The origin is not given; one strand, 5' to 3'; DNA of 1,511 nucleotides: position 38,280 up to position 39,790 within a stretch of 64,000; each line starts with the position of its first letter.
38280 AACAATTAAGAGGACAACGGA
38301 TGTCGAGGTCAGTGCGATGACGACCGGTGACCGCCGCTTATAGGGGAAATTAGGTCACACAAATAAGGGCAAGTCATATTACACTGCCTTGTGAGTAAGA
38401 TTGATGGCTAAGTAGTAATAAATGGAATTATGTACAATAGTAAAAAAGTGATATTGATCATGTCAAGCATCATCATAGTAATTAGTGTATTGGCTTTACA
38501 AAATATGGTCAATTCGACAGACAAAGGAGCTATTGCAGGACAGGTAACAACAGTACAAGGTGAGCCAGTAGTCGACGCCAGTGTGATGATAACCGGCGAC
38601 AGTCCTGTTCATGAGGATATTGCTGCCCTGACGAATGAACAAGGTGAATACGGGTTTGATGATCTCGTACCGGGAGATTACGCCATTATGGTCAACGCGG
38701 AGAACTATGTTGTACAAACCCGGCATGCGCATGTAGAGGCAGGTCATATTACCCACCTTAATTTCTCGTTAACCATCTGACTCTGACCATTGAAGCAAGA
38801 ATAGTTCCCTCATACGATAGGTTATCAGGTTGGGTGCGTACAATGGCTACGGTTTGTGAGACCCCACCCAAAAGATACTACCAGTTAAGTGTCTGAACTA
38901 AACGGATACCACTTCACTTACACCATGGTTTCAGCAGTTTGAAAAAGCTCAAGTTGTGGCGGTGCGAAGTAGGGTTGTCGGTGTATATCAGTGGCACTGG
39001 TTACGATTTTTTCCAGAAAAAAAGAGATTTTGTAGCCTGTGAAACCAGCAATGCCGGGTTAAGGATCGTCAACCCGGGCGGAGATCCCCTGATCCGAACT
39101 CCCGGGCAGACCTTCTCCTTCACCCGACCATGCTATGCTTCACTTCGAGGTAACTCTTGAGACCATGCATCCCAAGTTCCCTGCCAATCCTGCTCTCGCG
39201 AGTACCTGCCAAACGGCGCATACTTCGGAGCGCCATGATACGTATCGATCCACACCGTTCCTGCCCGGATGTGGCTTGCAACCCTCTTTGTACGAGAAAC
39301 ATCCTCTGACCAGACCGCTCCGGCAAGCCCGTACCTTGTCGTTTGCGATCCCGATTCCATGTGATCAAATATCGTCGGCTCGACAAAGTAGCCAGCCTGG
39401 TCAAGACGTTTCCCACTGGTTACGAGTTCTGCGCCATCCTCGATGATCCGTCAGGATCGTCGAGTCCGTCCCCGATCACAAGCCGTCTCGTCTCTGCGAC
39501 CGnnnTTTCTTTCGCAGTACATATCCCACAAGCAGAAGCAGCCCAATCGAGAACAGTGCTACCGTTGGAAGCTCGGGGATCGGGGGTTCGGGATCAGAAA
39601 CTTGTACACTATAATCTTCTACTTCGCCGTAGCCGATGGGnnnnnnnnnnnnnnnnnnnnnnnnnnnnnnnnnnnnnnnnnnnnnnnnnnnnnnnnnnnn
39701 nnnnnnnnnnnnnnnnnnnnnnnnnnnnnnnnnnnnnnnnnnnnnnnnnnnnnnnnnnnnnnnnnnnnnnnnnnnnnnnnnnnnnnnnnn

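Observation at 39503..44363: Archaeosortase with a bacterial-style EpsI partner and a nearby PEF-CTERM/GEVED candidate substrate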

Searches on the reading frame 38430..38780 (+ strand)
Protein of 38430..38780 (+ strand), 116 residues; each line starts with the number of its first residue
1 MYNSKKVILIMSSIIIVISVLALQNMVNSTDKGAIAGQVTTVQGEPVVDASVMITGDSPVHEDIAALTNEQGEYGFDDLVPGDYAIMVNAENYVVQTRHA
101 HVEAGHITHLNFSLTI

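Call 3: search_protein_families(library=ncbifam, proteins=[window:38430-38780:+], max_evalue=0.1)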
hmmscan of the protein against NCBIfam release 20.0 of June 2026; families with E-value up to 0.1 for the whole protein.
window:38430-38780:+ (116 aa): 3 families
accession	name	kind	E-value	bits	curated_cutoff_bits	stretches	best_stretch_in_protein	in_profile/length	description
NF052345.1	S_layer_anammox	exception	1.3e-07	29.5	1400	1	31-115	1311-1392/1596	Kustd1514 family S-layer glycoprotein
TIGR02422.1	protocat_beta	equivalog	0.066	12.9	296.4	0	66-102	112-146/220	protocatechuate 3,4-dioxygenase subunit beta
TIGR04134.1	lipo_with_rSAM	hypoth_equivalog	0.096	12.7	39.8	0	35-79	42-92/150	radical SAM-associated putative lipoprotein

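Call 4: search_protein_families(library=pfam, proteins=[window:38430-38780:+], max_evalue=0.1)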
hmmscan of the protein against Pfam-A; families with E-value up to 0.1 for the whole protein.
window:38430-38780:+ (116 aa): 10 families
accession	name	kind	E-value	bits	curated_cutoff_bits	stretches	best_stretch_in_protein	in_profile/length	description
PF13620.12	CarboxypepD_reg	-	4.4e-14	53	32.3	1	35-115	2-82/82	Carboxypeptidase regulatory-like domain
PF13715.12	CarbopepD_reg_2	-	6.5e-07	29.7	32.2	1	35-114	1-76/88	CarboxypepD_reg-like domain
PF17210.9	SdrD_B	-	7e-05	23.4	29.7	1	64-99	40-75/112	SdrD B-like domain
PF00775.27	Dioxygenase_C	-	0.0024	17.8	27.3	0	66-112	78-123/182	Dioxygenase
PF13115.11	YtkA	-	0.026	15.6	25.9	1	40-77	28-71/85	YtkA-like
PF02369.22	Big_1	-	0.035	14.6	34.9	1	28-97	14-87/93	Bacterial Ig-like domain (group 1)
PF23193.1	NOMO_3rd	-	0.068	13.7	27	0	65-90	61-86/120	NOMO third transthyretin-like domain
PF17802.7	SpaA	-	0.073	13.7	23.1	1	46-94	15-66/91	Prealbumin-like fold domain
PF24025.1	Ig_DR_A0283-like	-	0.074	13.8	27.1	1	38-89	12-63/102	DR_A0283-like, Ig-like domain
PF14686.12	fn3_3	-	0.077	13.2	24.4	0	68-106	31-71/75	Polysaccharide lyase family 4, domain II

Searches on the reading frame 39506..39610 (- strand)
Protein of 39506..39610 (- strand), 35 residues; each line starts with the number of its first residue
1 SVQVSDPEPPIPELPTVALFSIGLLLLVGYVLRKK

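Call 7: search_protein_families(library=ncbifam, proteins=[window:39506-39610:-, window:39506-39592:-], max_evalue=10)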
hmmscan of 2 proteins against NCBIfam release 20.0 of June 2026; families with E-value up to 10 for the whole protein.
seq(35 aa): 2 families
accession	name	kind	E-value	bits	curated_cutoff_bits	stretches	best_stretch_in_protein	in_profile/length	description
NF038119.1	PEP_CTERM_MHFG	equivalog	0.083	13.2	100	1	5-34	230-259/260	MHFG family PEP-CTERM protein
NF041927.1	Xrt_dep_XDP1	equivalog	0.2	11.6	125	1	5-33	213-241/242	exosortase-dependent surface protein XDP1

seq(29 aa): 2 families
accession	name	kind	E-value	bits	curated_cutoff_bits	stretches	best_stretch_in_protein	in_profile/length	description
NF038119.1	PEP_CTERM_MHFG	equivalog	0.22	11.8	100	1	2-28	233-259/260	MHFG family PEP-CTERM protein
TIGR02595.1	PEP_CTERM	domain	6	8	16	0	6-29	2-22/24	PEP-CTERM sorting domain-containing protein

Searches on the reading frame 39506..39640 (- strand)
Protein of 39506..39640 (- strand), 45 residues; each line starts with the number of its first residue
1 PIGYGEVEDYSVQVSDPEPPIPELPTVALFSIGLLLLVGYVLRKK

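Call 45: find_homologous_proteins(query=A3, max_evalue=1)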
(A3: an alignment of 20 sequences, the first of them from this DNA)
Query A3 (20 sequences) (45 aa, profile of the alignment): 35 proteins with E <= 1 among 522 candidates.
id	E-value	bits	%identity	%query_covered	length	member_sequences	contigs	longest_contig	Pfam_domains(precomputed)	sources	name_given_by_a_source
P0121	7.7e-16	75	68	67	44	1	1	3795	-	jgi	jgi:LPXTG-motif cell wall-anchored protein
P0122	4.8e-15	72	62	64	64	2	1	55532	-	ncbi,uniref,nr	ncbi:MAG: hypothetical protein AEth_00733 [Candidatus Argoarchaeum ethanivorans]|uniref:PEP-CTERM pr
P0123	7.4e-14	69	59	71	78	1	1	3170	PF00801.27,PF18911.7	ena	-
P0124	1.6e-13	68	57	67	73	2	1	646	-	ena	-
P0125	2.4e-13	67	71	67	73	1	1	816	-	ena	-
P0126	4.9e-13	66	61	69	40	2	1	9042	-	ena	-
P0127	1.1e-12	65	52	64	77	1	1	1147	-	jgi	jgi:hypothetical protein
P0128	3.5e-12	63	47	96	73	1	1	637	-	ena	-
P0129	3.9e-11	60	65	51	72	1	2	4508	-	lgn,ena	-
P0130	1.7e-10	58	49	96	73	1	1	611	-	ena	-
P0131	2.0e-10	58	54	58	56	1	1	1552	-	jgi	-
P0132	2.2e-10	57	39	93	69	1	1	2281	-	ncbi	-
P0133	2.9e-10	57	56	56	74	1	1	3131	-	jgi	jgi:hypothetical protein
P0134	8.4e-10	56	86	16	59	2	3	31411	-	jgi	-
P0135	2.6e-9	54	61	51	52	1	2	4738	-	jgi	jgi:hypothetical protein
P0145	1.4e-2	33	-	-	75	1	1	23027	PF07589.17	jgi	-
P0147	1.6e-2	32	-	-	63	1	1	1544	PF07589.17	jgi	-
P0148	1.7e-1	29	55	24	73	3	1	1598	PF07589.17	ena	-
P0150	2.0e-1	29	60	56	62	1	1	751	PF07589.17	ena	-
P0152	5.0e-1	28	-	-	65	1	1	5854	PF07589.17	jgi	jgi:hypothetical protein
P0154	7.4e-1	27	38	58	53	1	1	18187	PF07589.17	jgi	jgi:hypothetical protein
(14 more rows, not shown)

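Call 53: search_protein_representatives(alignment_id=A4)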
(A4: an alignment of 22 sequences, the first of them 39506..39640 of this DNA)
Query: 22 sequences, 68 profile positions. Proteins with E-value up to 0.001 (for the whole library): 1130; up to 1e-10: 179; up to 1e-30: 0. The best 150 are listed.
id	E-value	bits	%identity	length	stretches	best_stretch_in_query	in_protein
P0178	1.9e-21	91.8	-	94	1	4-65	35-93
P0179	1.2e-20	89.2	-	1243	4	18-66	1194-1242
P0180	1.9e-20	88.6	-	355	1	3-66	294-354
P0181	7.1e-20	86.7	-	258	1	4-65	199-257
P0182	1.9e-18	82.2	-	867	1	4-64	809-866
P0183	4.1e-18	81.1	-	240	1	4-66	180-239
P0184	5.5e-18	80.7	-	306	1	4-65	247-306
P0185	1.2e-17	79.6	-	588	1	3-64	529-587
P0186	2.0e-17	78.9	-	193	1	4-66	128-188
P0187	2.6e-17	78.5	-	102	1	4-66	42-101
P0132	7.5e-17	77.1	-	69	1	9-66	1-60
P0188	8.1e-17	77.0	-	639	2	18-66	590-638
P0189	8.6e-17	76.9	-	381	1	3-65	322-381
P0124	1.6e-16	76.0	-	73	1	2-68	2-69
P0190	4.3e-16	74.6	-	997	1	4-65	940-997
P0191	6.5e-16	74.1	-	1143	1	4-65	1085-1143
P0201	8.5e-15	70.5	-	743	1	4-64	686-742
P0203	1.2e-14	70.0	-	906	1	3-65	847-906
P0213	7.4e-14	67.5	-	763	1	19-66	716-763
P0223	2.1e-13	66.0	-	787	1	5-66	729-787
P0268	4.5e-12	61.7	-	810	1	17-66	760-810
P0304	2.3e-11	59.5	-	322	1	27-63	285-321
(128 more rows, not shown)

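Call 57: search_protein_families(library=pfam, alignment_id=A5, max_evalue=0.001)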
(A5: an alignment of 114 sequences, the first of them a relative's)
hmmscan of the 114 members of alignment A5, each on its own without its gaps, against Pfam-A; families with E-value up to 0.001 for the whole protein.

A. member 1, P0179 (1243 aa): 4 families
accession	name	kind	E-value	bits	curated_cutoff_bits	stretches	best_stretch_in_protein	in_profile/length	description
PF13229.12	Beta_helix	-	3e-87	290.6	25.9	8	99-250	2-152/158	Right handed beta helix region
PF05048.19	NosD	-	4.6e-83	278.3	23.6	6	28-214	1-173/212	Periplasmic copper-binding protein (NosD)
PF07602.17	DUF1565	-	1e-12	48.3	20.3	0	19-189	13-193/257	Protein of unknown function (DUF1565)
PF01455.23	HupF_HypC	-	4e-05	24.1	28.5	0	22-43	27-48/65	HupF/HypC family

B. families by the number of members that match (of 114 scanned): 47 families (the first 25 are shown)
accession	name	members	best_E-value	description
PF13229.12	Beta_helix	44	3e-87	Right handed beta helix region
PF05048.19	NosD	42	4.6e-83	Periplasmic copper-binding protein (NosD)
PF10102.14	DUF2341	7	3e-23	Domain of unknown function (DUF2341)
PF00112.29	Peptidase_C1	4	1e-41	Papain family cysteine protease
PF01095.25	Pectinesterase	4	0.00012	Pectinesterase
PF01364.23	Peptidase_C25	3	2.1e-68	Peptidase family C25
PF13517.12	FG-GAP_3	3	7.7e-54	FG-GAP-like repeat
PF01839.29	FG-GAP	3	1.6e-29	FG-GAP repeat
PF13385.13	Laminin_G_3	3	6.4e-27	Concanavalin A-like lectin/glucanases superfamily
PF07581.17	Glug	2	9.8e-46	The GLUG motif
PF18560.7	Lectin_like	2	1.8e-26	Lectin like domain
PF18911.6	PKD_4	2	1.5e-20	PKD domain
PF00801.26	PKD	2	9.8e-18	PKD domain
PF08126.16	Propeptide_C25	2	3e-14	Propeptide_C25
PF07602.17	DUF1565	2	1e-12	Protein of unknown function (DUF1565)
PF07589.16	PEP-CTERM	2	5.8e-05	PEP-CTERM motif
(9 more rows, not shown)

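Call 78: list_cluster_members(proteins=[P0179, P0182, P0190, P0191, P0201, P0203, P0213, P0223, P0268, P0304])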
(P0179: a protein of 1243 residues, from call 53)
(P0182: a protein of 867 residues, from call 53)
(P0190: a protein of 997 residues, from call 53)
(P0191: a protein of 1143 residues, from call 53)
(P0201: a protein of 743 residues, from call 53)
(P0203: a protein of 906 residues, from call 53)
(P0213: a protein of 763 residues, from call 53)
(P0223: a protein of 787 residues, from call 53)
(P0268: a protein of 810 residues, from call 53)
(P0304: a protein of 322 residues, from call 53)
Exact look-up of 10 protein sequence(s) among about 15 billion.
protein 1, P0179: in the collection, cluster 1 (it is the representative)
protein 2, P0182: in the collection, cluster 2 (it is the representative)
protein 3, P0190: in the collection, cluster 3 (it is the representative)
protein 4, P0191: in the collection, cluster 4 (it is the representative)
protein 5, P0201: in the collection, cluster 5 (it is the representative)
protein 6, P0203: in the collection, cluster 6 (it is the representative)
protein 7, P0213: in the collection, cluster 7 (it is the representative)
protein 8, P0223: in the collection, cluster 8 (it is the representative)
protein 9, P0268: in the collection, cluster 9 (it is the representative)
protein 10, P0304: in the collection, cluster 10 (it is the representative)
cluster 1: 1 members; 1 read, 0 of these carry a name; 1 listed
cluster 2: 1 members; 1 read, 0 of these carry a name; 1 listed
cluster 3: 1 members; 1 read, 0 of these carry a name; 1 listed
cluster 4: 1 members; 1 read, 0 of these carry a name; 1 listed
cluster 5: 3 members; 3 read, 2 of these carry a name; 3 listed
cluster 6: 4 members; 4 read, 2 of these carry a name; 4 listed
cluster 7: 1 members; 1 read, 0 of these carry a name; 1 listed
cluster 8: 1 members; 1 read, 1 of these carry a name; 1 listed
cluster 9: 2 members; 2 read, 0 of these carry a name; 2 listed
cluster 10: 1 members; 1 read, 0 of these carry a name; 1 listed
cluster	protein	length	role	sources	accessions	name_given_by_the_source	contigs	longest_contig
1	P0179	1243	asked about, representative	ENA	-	-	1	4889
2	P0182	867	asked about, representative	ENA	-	-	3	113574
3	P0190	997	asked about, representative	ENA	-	-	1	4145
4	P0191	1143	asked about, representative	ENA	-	-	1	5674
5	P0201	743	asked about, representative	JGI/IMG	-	parallel beta-helix repeat protein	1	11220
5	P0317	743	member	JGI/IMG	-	parallel beta-helix repeat protein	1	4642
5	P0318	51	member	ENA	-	-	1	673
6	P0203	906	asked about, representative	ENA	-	-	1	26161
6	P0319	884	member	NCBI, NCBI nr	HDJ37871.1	MAG TPA: hypothetical protein ENF24_01605, partial [Methanosarcinales archaeon] | hypothetical protein [Methanosarcinales archaeon]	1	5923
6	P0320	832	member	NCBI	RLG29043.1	hypothetical protein DRO03_08240, partial [Methanosarcinales archaeon]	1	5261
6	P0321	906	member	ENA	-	-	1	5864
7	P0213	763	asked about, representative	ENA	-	-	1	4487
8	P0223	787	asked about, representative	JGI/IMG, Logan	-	parallel beta-helix repeat protein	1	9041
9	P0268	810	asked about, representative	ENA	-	-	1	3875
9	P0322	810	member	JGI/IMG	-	-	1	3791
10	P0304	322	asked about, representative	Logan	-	-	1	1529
